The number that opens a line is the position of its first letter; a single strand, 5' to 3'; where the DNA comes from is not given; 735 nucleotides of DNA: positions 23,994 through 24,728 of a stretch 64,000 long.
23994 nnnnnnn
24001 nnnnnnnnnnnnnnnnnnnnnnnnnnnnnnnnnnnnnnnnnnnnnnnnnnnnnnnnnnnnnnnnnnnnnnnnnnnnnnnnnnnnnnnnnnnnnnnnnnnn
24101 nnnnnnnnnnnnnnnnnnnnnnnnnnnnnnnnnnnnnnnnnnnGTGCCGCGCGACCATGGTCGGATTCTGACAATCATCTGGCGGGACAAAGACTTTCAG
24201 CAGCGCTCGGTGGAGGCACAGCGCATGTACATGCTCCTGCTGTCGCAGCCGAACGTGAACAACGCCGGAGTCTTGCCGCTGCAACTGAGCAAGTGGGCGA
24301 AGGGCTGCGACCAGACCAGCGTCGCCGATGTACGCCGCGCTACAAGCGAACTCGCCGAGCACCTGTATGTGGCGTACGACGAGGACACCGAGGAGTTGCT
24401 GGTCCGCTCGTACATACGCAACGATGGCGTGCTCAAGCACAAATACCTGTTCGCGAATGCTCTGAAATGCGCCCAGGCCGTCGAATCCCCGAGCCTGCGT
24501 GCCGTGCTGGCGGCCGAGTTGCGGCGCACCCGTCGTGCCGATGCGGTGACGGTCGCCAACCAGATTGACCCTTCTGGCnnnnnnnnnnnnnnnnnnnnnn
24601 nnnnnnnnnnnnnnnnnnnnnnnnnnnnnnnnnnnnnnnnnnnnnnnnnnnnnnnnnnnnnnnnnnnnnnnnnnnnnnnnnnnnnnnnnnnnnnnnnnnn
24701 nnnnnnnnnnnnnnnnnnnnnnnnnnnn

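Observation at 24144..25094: Iteron-like DNA repeats and a (GGGGAA)6 microsatellite embedded in one ORF: candidate origin inside a replication-protein gene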

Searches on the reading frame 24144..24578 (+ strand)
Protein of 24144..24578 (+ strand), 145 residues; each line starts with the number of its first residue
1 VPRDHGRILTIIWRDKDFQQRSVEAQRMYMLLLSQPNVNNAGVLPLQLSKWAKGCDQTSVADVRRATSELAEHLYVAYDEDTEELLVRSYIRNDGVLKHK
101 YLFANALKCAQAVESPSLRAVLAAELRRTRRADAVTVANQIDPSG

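Call 27: find_related_loci(query=A2, collection=viral_contigs, flank=2500)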
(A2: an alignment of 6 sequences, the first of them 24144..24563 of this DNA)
Query A2 (140 aa) in viral_contigs; peptide patterns used: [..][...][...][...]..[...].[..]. (x = any residue, [..] = any of these).
194 stretches matched a pattern; 147 encode a relative of the query (tblastn E <= 1e-3); the best 80 are kept; 80 distinct loci.
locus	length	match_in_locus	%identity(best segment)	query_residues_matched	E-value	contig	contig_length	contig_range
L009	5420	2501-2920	99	1-140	6e-93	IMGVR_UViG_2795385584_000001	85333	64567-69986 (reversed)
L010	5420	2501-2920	99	1-140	1e-92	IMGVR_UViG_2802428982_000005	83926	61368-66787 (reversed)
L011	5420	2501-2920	99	1-140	9e-93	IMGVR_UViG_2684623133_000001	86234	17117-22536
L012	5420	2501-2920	99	1-140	6e-93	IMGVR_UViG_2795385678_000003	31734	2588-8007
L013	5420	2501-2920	98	1-140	5e-92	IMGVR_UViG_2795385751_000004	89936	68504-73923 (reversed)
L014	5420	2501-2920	98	1-140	5e-92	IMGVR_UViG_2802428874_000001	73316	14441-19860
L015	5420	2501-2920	97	1-140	1e-91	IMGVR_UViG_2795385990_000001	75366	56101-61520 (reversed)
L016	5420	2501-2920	99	1-140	1e-92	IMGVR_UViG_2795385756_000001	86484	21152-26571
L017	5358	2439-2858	59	1-140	2e-48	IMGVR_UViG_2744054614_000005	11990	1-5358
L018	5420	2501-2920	54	1-140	1e-45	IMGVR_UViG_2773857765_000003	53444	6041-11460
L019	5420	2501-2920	54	1-140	2e-41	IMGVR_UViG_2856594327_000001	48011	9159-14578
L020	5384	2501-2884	50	1-128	1e-36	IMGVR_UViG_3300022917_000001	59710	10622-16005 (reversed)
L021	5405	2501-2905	47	6-140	3e-35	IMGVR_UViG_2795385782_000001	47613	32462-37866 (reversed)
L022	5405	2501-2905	46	6-140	4e-35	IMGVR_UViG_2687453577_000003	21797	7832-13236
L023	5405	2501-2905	47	6-140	4e-35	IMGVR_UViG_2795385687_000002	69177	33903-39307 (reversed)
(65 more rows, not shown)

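Call 82: search_protein_representatives(protein=window:24144-24578:+)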
Query: 145 residues. Proteins with E-value up to 0.001 (for the whole library): 2781; up to 1e-10: 2056; up to 1e-30: 65. The best 150 are listed.
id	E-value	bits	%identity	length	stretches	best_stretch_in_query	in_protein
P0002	3.6e-73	260.0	83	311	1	1-145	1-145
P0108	2.9e-58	211.8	70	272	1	1-139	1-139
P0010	1.1e-52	193.7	65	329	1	1-141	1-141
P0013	1.1e-47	177.6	61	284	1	1-140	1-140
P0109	3.1e-47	176.1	60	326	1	1-141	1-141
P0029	4.6e-46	172.3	59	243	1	1-143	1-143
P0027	1.6e-45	170.5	59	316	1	1-139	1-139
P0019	2.1e-45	170.2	59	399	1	1-144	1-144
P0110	7.6e-45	168.3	57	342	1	3-143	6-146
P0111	1.0e-44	167.9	56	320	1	1-145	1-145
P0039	1.3e-44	167.6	56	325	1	1-144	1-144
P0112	1.7e-44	167.2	58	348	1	1-144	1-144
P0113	3.9e-44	166.0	57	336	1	1-143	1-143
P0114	4.7e-44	165.8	56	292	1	1-145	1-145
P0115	6.3e-44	165.4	60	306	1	1-142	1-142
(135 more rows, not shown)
